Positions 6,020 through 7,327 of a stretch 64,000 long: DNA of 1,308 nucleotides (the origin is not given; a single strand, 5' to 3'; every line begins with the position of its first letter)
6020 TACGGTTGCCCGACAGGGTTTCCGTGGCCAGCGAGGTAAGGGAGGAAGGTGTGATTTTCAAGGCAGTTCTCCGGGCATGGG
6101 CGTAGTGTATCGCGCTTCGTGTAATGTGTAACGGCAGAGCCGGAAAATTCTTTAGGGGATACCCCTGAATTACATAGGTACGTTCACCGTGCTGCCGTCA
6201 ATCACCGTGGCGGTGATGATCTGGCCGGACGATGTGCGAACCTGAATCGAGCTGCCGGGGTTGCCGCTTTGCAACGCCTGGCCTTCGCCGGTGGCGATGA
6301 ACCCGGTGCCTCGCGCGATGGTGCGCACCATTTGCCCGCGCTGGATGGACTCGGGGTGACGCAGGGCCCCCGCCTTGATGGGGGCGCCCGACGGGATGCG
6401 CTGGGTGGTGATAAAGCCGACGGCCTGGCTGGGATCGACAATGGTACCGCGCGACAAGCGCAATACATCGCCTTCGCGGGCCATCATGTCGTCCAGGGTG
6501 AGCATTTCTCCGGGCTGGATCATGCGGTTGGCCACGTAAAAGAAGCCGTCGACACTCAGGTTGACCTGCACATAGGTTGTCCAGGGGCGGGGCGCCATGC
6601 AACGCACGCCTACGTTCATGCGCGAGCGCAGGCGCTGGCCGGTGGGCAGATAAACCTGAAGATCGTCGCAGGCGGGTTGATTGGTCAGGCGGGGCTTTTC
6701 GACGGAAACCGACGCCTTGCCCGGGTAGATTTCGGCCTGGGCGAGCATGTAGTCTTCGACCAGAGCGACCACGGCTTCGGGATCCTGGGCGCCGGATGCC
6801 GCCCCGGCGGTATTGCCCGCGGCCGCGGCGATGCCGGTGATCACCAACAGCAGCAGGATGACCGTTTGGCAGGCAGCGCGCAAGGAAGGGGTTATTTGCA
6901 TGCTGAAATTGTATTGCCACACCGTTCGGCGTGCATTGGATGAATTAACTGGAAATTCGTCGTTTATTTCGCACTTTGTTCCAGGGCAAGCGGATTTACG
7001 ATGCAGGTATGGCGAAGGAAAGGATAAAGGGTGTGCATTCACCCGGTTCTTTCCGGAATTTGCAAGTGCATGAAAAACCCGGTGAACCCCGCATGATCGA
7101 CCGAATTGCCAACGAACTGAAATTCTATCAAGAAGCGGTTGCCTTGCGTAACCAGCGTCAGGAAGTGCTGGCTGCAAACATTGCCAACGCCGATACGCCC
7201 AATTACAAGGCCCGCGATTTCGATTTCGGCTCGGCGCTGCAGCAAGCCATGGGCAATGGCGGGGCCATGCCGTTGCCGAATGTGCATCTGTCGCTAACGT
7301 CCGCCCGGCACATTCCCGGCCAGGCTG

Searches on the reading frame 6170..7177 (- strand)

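Call 71: search_protein_families(library=pfam, proteins=[window:6170-7177:-], max_evalue=0.00001)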
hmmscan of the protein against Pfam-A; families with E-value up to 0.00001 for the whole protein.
window:6170-7177:- (335 aa): 3 families
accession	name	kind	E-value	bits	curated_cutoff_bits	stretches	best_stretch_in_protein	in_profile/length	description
PF13144.11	ChapFlgA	-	4.4e-26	91.8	23.8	1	214-333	4-122/122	Chaperone for flagella basal body P-ring formation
PF17656.6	ChapFlgA_N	-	2.1e-11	44.4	27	1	138-207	3-75/77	FlgA N-terminal domain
PF08666.17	SAF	-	9.6e-08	32.9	21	1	214-272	4-62/63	SAF domain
